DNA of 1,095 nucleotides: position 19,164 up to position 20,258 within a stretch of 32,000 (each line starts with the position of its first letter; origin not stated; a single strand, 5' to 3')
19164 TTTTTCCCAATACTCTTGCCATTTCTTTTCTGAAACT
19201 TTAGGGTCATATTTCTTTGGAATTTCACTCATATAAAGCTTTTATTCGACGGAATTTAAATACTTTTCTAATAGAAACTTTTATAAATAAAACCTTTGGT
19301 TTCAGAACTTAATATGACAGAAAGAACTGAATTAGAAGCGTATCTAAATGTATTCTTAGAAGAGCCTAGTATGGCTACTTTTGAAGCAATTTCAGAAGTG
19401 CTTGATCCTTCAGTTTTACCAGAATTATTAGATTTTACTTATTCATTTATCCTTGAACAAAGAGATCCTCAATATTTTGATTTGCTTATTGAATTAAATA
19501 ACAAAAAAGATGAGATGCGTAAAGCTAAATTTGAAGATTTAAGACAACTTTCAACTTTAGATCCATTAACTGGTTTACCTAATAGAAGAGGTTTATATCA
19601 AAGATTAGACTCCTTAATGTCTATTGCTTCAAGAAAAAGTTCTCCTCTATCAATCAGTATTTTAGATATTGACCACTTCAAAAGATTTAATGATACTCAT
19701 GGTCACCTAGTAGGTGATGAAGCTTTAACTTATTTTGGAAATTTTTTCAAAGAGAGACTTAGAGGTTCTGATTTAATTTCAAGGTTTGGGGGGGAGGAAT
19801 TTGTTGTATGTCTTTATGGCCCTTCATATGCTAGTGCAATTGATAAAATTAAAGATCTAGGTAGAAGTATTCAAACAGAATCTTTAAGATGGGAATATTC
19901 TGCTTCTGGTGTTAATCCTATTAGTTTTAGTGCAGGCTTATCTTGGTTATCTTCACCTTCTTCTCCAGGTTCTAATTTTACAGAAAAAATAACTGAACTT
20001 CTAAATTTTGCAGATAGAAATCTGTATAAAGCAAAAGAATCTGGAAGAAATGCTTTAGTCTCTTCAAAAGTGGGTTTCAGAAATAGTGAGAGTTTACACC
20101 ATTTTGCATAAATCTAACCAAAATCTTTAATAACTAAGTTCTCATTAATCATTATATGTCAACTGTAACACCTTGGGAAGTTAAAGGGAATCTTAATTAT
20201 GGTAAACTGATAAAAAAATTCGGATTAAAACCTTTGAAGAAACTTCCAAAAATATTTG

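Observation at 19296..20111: Apparently functional GGDEF diguanylate cyclase in the housekeeping core of an archaeal genome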

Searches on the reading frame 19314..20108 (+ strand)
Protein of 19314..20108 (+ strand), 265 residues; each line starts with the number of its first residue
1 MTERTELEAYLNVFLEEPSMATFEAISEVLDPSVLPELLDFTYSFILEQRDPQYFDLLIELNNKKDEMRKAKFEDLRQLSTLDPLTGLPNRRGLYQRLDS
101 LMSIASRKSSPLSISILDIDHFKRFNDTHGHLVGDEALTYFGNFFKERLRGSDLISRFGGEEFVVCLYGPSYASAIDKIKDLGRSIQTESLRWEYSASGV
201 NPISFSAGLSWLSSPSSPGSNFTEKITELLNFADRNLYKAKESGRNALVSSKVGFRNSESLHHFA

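Call 4: search_protein_families(library=pfam, proteins=[window:19314-20108:+], max_evalue=0.1)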
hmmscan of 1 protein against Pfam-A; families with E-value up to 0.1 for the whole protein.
window:19314-20108:+ (265 aa): 1 family
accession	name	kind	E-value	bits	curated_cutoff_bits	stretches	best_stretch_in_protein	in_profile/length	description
PF00990.26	GGDEF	-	1.4e-35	122.9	23.8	1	81-246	2-160/161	Diguanylate cyclase, GGDEF domain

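Call 8: find_homologous_proteins(query=window:19314-20108:+, max_evalue=0.00001)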
Query window:19314-20108:+ (265 aa): 4699 proteins with E <= 0.00001 among 5597 candidates; the best 120 are listed.
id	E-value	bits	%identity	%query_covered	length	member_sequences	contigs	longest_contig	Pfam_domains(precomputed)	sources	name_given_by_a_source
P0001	2.0e-170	583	100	100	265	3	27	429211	PF00990.27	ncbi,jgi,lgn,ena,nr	ncbi:GGDEF domain-containing protein [archaeon]|jgi:diguanylate cyclase (GGDEF)-like protein|nr:GGDE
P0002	2.8e-104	367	64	100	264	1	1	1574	PF00990.27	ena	-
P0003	4.9e-82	294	57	95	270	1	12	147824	PF00990.27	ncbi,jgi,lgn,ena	-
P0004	2.5e-31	128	44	65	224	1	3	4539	PF00990.27,PF17853.7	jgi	jgi:diguanylate cyclase (GGDEF)-like protein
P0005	3.1e-30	124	36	87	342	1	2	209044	PF00990.27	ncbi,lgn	ncbi:MAG: GGDEF domain-containing protein [Gammaproteobacteria bacterium]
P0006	2.1e-29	121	41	66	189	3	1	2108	PF00990.27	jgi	jgi:diguanylate cyclase (GGDEF)-like protein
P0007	3.6e-29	121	41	66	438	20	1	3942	PF13185.13,PF01590.33,PF13492.13,PF00990.27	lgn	-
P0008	9.3e-29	119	41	66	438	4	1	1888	PF01590.33,PF13492.13,PF00990.27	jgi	-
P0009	1.2e-28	119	40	67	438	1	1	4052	PF01590.33,PF00990.27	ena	-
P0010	1.2e-28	119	41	66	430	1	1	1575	PF13185.13,PF01590.33,PF13492.13,PF00990.27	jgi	-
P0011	1.2e-28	119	40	69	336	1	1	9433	PF00990.27,PF00072.31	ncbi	-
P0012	2.5e-28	118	36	85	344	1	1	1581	PF22335.2,PF00990.27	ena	-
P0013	2.6e-28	118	37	83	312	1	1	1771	PF00990.27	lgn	-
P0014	2.8e-28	118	41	74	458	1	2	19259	PF08447.19,PF08448.17,PF00989.32,PF00990.27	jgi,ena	-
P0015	3.0e-28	118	34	86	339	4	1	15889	PF22335.2,PF00990.27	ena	-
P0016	3.2e-28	117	37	81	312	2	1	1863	PF00990.27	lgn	-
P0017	3.4e-28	117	40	66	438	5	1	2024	PF01590.33,PF13492.13,PF00990.27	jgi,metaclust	metaclust:\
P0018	4.5e-28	117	45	66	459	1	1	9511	PF08447.19,PF08448.17,PF00989.32,PF00990.27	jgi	jgi:diguanylate cyclase (GGDEF)-like protein/PAS domain S-box-containing protein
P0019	6.0e-28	117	33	65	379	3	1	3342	PF22335.2,PF00990.27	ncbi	ncbi:MAG: GGDEF domain-containing protein, partial [Rubrivivax sp.]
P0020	6.1e-28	117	41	66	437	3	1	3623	PF01590.33,PF13492.13,PF00990.27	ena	-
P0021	6.6e-28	116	38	72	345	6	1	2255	PF00990.27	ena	-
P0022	7.0e-28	116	41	68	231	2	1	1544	PF00990.27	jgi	-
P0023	7.8e-28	116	43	68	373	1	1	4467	PF00990.27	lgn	-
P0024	8.4e-28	116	37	78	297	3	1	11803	PF00990.27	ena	-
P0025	8.7e-28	116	42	68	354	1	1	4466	PF08447.19,PF08448.17,PF00989.32,PF00990.27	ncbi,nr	ncbi:MAG: sensor domain-containing diguanylate cyclase, partial [Actinomycetota bacterium]|nr:sensor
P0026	8.8e-28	116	43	70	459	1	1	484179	PF08447.19,PF13426.14,PF08448.17,PF00989.32,PF00990.27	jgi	jgi:diguanylate cyclase (GGDEF)-like protein/PAS domain S-box-containing protein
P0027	9.3e-28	116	41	62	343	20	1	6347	PF00990.27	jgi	-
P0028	1.2e-27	116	43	71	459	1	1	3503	PF08447.19,PF13426.14,PF08448.17,PF00989.32,PF00990.27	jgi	jgi:diguanylate cyclase (GGDEF)-like protein/PAS domain S-box-containing protein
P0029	1.2e-27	116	42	74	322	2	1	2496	PF08447.19,PF13426.14,PF08448.17,PF00989.32,PF00990.27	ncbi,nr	ncbi:MAG TPA: sensor domain-containing diguanylate cyclase, partial [Solirubrobacterales bacterium]|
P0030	1.9e-27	115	41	68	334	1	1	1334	PF00990.27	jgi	jgi:diguanylate cyclase (GGDEF)-like protein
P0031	1.9e-27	115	33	84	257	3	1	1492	PF00990.27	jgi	jgi:diguanylate cyclase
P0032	2.0e-27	115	36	74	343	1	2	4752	PF00990.27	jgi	jgi:diguanylate cyclase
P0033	2.1e-27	115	36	83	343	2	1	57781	PF00990.27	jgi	jgi:diguanylate cyclase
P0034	2.1e-27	115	41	73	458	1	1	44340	PF08447.19,PF08448.17,PF00990.27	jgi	jgi:diguanylate cyclase (GGDEF)-like protein/PAS domain S-box-containing protein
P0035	2.2e-27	115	43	70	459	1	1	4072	PF08447.19,PF08448.17,PF00989.32,PF00990.27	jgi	-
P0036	2.2e-27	115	40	67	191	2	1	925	PF00990.27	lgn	-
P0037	2.5e-27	115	40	65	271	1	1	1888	PF00990.27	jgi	jgi:diguanylate cyclase (GGDEF)-like protein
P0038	2.6e-27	115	41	68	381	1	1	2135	PF00990.27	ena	-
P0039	3.0e-27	114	41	73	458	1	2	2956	PF08447.19,PF08448.17,PF00989.32,PF00990.27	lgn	-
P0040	3.1e-27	114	42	68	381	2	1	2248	PF00990.27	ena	-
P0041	3.2e-27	114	37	69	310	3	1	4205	PF00498.32,PF16697.11,PF00990.27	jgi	-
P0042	3.7e-27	114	39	68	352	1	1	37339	PF00990.27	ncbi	-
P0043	4.1e-27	114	34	87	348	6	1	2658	PF00990.27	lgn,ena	-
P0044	4.5e-27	114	45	65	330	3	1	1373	PF00990.27,PF00072.31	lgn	-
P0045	5.0e-27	114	39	68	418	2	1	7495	PF00990.27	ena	-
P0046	6.0e-27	113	38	67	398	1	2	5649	PF00990.27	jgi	jgi:diguanylate cyclase (GGDEF)-like protein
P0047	6.1e-27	113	36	75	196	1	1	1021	PF22335.2,PF00990.27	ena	-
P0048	6.3e-27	113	37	75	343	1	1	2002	PF22335.2,PF00990.27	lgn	-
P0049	6.4e-27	113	41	65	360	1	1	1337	PF00498.32,PF16697.11,PF00990.27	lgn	-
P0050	8.4e-27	113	37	71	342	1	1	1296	PF22335.2,PF00990.27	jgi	jgi:diguanylate cyclase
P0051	1.1e-26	113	38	67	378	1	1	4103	PF00990.27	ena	-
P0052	1.1e-26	113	42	70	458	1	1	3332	PF08447.19,PF08448.17,PF00989.32,PF00990.27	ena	-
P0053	1.3e-26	112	40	68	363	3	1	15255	PF00990.27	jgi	jgi:diguanylate cyclase (GGDEF)-like protein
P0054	1.4e-26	112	31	93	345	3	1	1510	PF00990.27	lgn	-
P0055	1.5e-26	112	41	74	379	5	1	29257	PF22335.2,PF00990.27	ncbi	ncbi:MAG: GGDEF domain-containing protein [Oscillospiraceae bacterium]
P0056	1.5e-26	112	40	67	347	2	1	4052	PF08447.19,PF13426.14,PF13188.14,PF08448.17,PF00989.32,PF00990.27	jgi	jgi:diguanylate cyclase (GGDEF)-like protein/PAS domain S-box-containing protein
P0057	1.6e-26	112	43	73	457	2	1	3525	PF08447.19,PF08448.17,PF00989.32,PF00990.27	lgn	-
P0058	1.7e-26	112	40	68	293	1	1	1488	PF08447.19,PF00990.27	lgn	-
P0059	1.7e-26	112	42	69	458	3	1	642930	PF08447.19,PF13426.14,PF13188.14,PF08448.17,PF00989.32,PF00990.27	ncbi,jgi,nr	ncbi:MAG TPA: sensor domain-containing diguanylate cyclase [Solirubrobacterales bacterium]|nr:sensor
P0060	1.8e-26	112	39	66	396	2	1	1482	PF00990.27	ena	-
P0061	1.8e-26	112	40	68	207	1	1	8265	PF00990.27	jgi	jgi:diguanylate cyclase (GGDEF)-like protein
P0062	1.9e-26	112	39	71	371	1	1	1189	PF00990.27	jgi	jgi:diguanylate cyclase (GGDEF)-like protein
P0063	2.1e-26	112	41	70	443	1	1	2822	PF08447.19,PF08448.17,PF00989.32,PF00990.27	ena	-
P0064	2.3e-26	111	43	69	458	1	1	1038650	PF08447.19,PF08448.17,PF00989.32,PF00990.27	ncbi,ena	-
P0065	2.4e-26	111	39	69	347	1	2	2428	PF00990.27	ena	-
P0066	2.4e-26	111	42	70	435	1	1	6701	PF08447.19,PF08448.17,PF00989.32,PF00990.27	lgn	-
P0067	2.6e-26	111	43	70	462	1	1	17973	PF08447.19,PF08448.17,PF00990.27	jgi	jgi:diguanylate cyclase (GGDEF)-like protein/PAS domain S-box-containing protein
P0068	2.7e-26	111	41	70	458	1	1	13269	PF08447.19,PF08448.17,PF00989.32,PF00990.27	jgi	jgi:diguanylate cyclase (GGDEF)-like protein/PAS domain S-box-containing protein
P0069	2.9e-26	111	42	69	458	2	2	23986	PF08447.19,PF13426.14,PF08448.17,PF00989.32,PF00990.27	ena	-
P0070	2.9e-26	111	42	67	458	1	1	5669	PF08447.19,PF08448.17,PF00989.32,PF00990.27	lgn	-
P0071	2.9e-26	111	41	73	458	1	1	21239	PF08447.19,PF08448.17,PF00989.32,PF00990.27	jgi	jgi:diguanylate cyclase (GGDEF)-like protein/PAS domain S-box-containing protein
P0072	3.0e-26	111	36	77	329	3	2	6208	PF13188.14,PF08448.17,PF00989.32,PF00990.27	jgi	-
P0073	3.1e-26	111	42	73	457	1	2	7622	PF08447.19,PF08448.17,PF00989.32,PF00990.27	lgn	-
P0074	3.3e-26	111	36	85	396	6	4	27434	PF00990.27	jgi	jgi:diguanylate cyclase (GGDEF)-like protein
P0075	3.5e-26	111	40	70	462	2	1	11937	PF08447.19,PF08448.17,PF00989.32,PF00990.27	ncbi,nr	ncbi:MAG TPA: sensor domain-containing diguanylate cyclase [Solirubrobacterales bacterium]|nr:sensor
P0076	3.7e-26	111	40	69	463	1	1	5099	PF08447.19,PF13188.14,PF08448.17,PF00989.32,PF00990.27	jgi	jgi:diguanylate cyclase (GGDEF)-like protein/PAS domain S-box-containing protein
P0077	3.7e-26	111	40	74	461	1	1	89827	PF08447.19,PF08448.17,PF00990.27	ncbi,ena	-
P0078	3.8e-26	111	42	69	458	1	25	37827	PF08447.19,PF08448.17,PF00989.32,PF00990.27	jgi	jgi:diguanylate cyclase (GGDEF)-like protein/PAS domain S-box-containing protein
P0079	4.2e-26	111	39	65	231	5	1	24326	PF00990.27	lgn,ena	-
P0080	4.4e-26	110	39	68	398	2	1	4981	PF00990.27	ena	-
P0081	4.6e-26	110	42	69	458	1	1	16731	PF08447.19,PF13426.14,PF08448.17,PF00989.32,PF00990.27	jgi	jgi:diguanylate cyclase (GGDEF)-like protein/PAS domain S-box-containing protein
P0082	4.8e-26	110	38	69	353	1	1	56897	PF00990.27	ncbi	-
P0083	4.9e-26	110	39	74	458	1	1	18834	PF08447.19,PF13188.14,PF08448.17,PF00989.32,PF00990.27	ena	-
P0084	5.2e-26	110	37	68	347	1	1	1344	PF22335.2,PF00990.27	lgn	-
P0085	6.2e-26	110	40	74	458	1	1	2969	PF08447.19,PF08448.17,PF00989.32,PF00990.27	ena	-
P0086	6.3e-26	110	43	70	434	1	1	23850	PF08447.19,PF08448.17,PF00989.32,PF00990.27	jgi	-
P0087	6.3e-26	110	39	65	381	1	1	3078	PF00990.27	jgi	jgi:diguanylate cyclase (GGDEF)-like protein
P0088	7.2e-26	110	39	74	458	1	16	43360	PF08447.19,PF08448.17,PF00990.27,PF17853.7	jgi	jgi:diguanylate cyclase (GGDEF)-like protein/PAS domain S-box-containing protein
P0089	7.7e-26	110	41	67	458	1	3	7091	PF08447.19,PF08448.17,PF00989.32,PF00990.27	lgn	-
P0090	7.9e-26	110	43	70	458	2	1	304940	PF08447.19,PF13426.14,PF08448.17,PF00989.32,PF00990.27,PF17853.7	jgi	jgi:diguanylate cyclase (GGDEF)-like protein/PAS domain S-box-containing protein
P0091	7.9e-26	110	39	73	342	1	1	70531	PF00990.27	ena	-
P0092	7.9e-26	110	42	70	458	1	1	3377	PF08447.19,PF08448.17,PF00989.32,PF00990.27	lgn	-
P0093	8.3e-26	110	37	67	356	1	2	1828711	PF00990.27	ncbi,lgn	ncbi:MAG: GGDEF domain-containing protein [Alphaproteobacteria bacterium]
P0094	8.3e-26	110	43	71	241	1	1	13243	PF08447.19,PF00990.27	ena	-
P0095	8.5e-26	110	45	69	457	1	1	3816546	PF08447.19,PF13426.14,PF08448.17,PF00989.32,PF00990.27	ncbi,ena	-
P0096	8.6e-26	110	42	70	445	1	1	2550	PF08447.19,PF08448.17,PF00989.32,PF00990.27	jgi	-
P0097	8.8e-26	110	42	68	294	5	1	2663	PF22335.2,PF00498.32,PF16697.11,PF00990.27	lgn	-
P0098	9.0e-26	109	37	68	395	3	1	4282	PF13185.13,PF01590.33,PF00990.27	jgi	jgi:diguanylate cyclase (GGDEF)-like protein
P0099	9.5e-26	109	40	68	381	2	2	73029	PF00990.27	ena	-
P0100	9.5e-26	109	40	66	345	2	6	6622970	PF00990.27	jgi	jgi:diguanylate cyclase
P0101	9.8e-26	109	40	69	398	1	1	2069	PF00990.27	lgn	-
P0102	9.9e-26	109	44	66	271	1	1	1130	PF08447.19,PF08448.17,PF00989.32,PF00990.27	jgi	jgi:diguanylate cyclase (GGDEF)-like protein/PAS domain S-box-containing protein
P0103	1.0e-25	109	40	69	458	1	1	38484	PF08447.19,PF08448.17,PF00989.32,PF00990.27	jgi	jgi:diguanylate cyclase (GGDEF)-like protein/PAS domain S-box-containing protein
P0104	1.0e-25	109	41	74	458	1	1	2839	PF08447.19,PF08448.17,PF00989.32,PF00990.27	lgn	-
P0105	1.0e-25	109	40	74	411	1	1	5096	PF00990.27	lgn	-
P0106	1.0e-25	109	34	91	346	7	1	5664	PF00990.27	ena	-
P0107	1.0e-25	109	37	68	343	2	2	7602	PF00990.27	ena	-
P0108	1.0e-25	109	39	67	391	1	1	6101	PF00990.27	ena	-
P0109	1.1e-25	109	38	74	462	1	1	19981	PF00990.27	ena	-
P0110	1.1e-25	109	38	74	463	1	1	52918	PF08447.19,PF08448.17,PF00989.32,PF00990.27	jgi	jgi:diguanylate cyclase (GGDEF)-like protein/PAS domain S-box-containing protein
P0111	1.1e-25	109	42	73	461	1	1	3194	PF08447.19,PF13426.14,PF08448.17,PF00989.32,PF00990.27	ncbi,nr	ncbi:MAG: diguanylate cyclase [Actinomycetota bacterium]|nr:diguanylate cyclase [Actinomycetota bact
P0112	1.2e-25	109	34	86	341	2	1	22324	PF22335.2,PF00990.27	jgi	jgi:diguanylate cyclase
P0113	1.2e-25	109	38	70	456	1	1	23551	PF00990.27,PF00072.31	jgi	jgi:two-component system, cell cycle response regulator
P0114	1.2e-25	109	43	70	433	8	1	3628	PF08447.19,PF13426.14,PF08448.17,PF00989.32,PF00990.27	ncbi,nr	ncbi:MAG TPA: sensor domain-containing diguanylate cyclase [Solirubrobacterales bacterium]|nr:sensor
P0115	1.2e-25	109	41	74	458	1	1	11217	PF08447.19,PF08448.17,PF00989.32,PF00990.27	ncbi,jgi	jgi:diguanylate cyclase (GGDEF)-like protein/PAS domain S-box-containing protein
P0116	1.2e-25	109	38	71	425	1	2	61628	PF00990.27,PF00072.31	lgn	-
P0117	1.3e-25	109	42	70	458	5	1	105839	PF08447.19,PF08448.17,PF00990.27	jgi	jgi:diguanylate cyclase (GGDEF)-like protein/PAS domain S-box-containing protein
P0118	1.3e-25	109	39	66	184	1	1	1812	PF00990.27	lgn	-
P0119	1.3e-25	109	38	71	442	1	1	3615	PF00990.27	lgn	-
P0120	1.4e-25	109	33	80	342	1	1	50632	PF00990.27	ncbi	-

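Call 9: find_encoding_contigs(protein=window:19314-20108:+, flank=10000)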
Protein window:19314-20108:+ (265 aa): 24 contigs read that carry it; 6 places shown.
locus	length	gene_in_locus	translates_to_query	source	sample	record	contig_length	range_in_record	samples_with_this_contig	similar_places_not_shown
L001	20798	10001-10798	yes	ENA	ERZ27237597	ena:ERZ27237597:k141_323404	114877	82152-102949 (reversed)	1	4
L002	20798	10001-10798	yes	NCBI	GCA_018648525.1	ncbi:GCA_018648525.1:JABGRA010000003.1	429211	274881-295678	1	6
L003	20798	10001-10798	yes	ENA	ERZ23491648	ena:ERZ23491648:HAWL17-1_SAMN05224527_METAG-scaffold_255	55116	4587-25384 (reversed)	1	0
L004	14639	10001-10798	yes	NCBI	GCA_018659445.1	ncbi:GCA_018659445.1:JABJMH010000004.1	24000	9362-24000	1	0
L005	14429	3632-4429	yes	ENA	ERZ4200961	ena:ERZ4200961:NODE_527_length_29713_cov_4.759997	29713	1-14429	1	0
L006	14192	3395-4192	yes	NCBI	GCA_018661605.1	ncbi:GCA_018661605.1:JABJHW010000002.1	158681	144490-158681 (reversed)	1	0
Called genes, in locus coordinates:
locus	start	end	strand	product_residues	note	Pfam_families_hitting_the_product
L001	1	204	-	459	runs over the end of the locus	-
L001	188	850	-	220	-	-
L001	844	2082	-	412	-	PF13506:Glyco_transf_21, PF03142:Chitin_synth_2 (faint), PF13641:Glyco_tranf_2_3, PF00535:Glycos_transf_2, PF10111:Glyco_tranf_2_2, PF13632:Glyco_trans_2_3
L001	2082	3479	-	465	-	-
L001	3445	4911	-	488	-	-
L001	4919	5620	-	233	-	PF04079:SMC_ScpB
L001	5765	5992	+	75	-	-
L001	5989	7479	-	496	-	PF03463:eRF1_1, PF03464:eRF1_2 (weak), PF18854:baeRF_family10 (faint), PF01079:Hint (weak), PF07591:PT-HINT, PF14890:Intein_splicing (weak), PF03464:eRF1_2, PF03465:eRF1_3, +1 more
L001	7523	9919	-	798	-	PF00133:tRNA-synt_1, PF01406:tRNA-synt_1e (faint), PF09334:tRNA-synt_1g, PF08264:Anticodon_1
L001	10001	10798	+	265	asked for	PF00990:GGDEF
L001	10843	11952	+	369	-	PF00579:tRNA-synt_1b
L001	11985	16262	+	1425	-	-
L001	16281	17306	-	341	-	PF04055:Radical_SAM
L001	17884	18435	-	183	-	PF07690:MFS_1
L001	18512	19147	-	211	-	PF00149:Metallophos, PF12850:Metallophos_2 (faint)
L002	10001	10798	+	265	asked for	PF00990:GGDEF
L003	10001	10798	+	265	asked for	PF00990:GGDEF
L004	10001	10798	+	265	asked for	PF00990:GGDEF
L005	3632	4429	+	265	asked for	PF00990:GGDEF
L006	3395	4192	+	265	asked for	PF00990:GGDEF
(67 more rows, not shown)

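Call 10: find_encoding_contigs(protein=P0003, flank=10000, max_places=4)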
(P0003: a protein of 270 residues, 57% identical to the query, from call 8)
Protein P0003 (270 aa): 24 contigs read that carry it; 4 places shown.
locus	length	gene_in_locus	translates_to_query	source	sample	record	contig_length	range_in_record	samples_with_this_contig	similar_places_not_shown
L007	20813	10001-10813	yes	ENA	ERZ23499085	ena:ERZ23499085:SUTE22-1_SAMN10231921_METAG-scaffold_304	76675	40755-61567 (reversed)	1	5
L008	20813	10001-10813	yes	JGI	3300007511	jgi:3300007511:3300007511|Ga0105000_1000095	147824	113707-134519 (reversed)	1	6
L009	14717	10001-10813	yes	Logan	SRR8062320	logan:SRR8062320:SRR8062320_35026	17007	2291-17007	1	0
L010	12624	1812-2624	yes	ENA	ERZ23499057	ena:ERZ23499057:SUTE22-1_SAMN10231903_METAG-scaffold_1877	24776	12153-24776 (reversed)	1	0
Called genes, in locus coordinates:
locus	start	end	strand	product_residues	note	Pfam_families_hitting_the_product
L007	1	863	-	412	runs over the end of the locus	PF13506:Glyco_transf_21, PF03142:Chitin_synth_2 (faint), PF13641:Glyco_tranf_2_3, PF00535:Glycos_transf_2, PF10111:Glyco_tranf_2_2, PF13632:Glyco_trans_2_3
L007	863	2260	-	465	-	-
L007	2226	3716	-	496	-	-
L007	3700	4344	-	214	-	PF04079:SMC_ScpB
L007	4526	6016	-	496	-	PF03463:eRF1_1, PF03464:eRF1_2 (weak), PF18854:baeRF_family10 (faint), PF18859:acVLRF1 (faint), PF07591:PT-HINT, PF14890:Intein_splicing, PF03464:eRF1_2, PF03465:eRF1_3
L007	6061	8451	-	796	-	PF00133:tRNA-synt_1, PF01406:tRNA-synt_1e (faint), PF09334:tRNA-synt_1g, PF08264:Anticodon_1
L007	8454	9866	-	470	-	-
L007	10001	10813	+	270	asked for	PF00990:GGDEF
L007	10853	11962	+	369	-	PF00579:tRNA-synt_1b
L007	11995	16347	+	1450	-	-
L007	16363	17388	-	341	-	PF04055:Radical_SAM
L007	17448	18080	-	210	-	PF00149:Metallophos, PF12850:Metallophos_2 (weak)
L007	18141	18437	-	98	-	-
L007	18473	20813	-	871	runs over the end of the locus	PF04851:ResIII, PF00270:DEAD, PF00271:Helicase_C, PF19306:WHD_Lhr, PF08494:DEAD_assoc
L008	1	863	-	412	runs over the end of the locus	PF13506:Glyco_transf_21, PF03142:Chitin_synth_2 (faint), PF13641:Glyco_tranf_2_3, PF00535:Glycos_transf_2, PF10111:Glyco_tranf_2_2, PF13632:Glyco_trans_2_3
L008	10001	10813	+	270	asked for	PF00990:GGDEF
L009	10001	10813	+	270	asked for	PF00990:GGDEF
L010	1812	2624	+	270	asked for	PF00990:GGDEF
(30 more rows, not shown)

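Call 11: find_encoding_contigs(protein=P0002, flank=5000, max_places=3)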
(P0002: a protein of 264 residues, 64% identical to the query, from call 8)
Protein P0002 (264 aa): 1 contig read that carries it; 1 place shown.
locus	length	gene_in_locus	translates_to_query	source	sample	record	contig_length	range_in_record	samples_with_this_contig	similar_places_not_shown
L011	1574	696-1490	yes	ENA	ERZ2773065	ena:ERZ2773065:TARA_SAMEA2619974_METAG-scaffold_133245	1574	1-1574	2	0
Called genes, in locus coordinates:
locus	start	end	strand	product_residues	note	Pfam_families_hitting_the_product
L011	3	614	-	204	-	?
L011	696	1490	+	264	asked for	PF00990:GGDEF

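Call 13: find_related_loci(query=A1, collection=genome_contigs, flank=6000)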
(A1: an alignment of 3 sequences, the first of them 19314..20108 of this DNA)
Query A1 (265 aa) in genome_contigs; peptide patterns used: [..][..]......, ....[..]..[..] (x = any residue, [..] = any of these).
600 stretches matched a pattern (row limit reached: there are more); 596 encode a relative of the query (tblastn E <= 1e-3); the best 80 are kept; 80 distinct loci.
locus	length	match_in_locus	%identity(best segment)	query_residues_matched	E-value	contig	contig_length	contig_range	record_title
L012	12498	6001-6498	38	73-248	4e-36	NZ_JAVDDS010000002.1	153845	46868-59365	Herbivorax sp. ANBcel31 2, whole genome shotgun sequence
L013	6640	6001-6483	40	76-245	2e-35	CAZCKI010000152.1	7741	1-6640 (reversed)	MAG TPA_asm: uncultured Burkholderiales bacterium isolate SRP269290_co5_10 genome assembly, contig: NODE_4436_length_774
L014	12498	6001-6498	41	73-248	8e-35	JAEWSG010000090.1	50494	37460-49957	MAG: Bacillota bacterium isolate OH_SBrB_95 k127_50111, whole genome shotgun sequence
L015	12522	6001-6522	38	68-251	9e-33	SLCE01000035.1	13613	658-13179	MAG: Ectothiorhodospiraceae bacterium isolate CSSed162cmB_49 CSSed16-2cmB-13886, whole genome shotgun sequence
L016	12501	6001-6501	41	76-250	1e-32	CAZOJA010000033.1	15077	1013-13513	MAG TPA_asm: uncultured Veillonellaceae bacterium isolate binchicken_co41_50 genome assembly, contig: NODE_2751_length_1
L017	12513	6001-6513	41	75-252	1e-32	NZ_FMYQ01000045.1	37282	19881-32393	Paraburkholderia lycopersici strain TNe-862, whole genome shotgun sequence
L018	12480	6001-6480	39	78-248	2e-32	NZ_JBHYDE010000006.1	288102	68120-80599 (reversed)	MAG: Sphingopyxis sp. isolate CCAP1427_2_bin-002 CCAP1427_2_bin-002_c6, whole genome shotgun sequence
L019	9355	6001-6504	36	71-248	2e-32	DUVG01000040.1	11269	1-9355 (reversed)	MAG TPA_asm: Clostridium sp. isolate AS08sgBPME_36 46128_AS08, whole genome shotgun sequence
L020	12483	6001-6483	42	79-251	7e-32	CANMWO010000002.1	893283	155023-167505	uncultured Sphingomonadaceae bacterium isolate YR25-13-3Z.fasta genome assembly, contig: NODE_2, whole genome shotgun se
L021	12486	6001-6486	43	69-251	8e-32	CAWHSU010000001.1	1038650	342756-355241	MAG: uncultured Actinomycetes bacterium isolate MFD09212.bin.2.110 genome assembly, contig: contig_14384, whole genome s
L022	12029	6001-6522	34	58-249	6e-32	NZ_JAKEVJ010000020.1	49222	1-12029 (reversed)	Shewanella sp. Isolate7 strain M14-00201 scaffold20.1, whole genome shotgun sequence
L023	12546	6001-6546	40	65-246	1e-31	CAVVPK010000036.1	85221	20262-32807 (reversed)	MAG: uncultured Alphaproteobacteria bacterium isolate MFD02416.bin.2.212 genome assembly, contig: contig_60984, whole ge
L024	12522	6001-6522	40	74-256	2e-31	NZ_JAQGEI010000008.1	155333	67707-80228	Sedimenticola hydrogenitrophicus strain SN1189 8, whole genome shotgun sequence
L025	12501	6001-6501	35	72-252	4e-31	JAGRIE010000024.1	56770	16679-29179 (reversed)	MAG: Halioglobus sp. isolate HKST-UBA215 NODE_24_length_56770_cov_9.945020, whole genome shotgun sequence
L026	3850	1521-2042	36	83-257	2e-31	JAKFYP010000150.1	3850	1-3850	MAG: Alphaproteobacteria bacterium isolate ND5_Bin_71 ND5_0033695, whole genome shotgun sequence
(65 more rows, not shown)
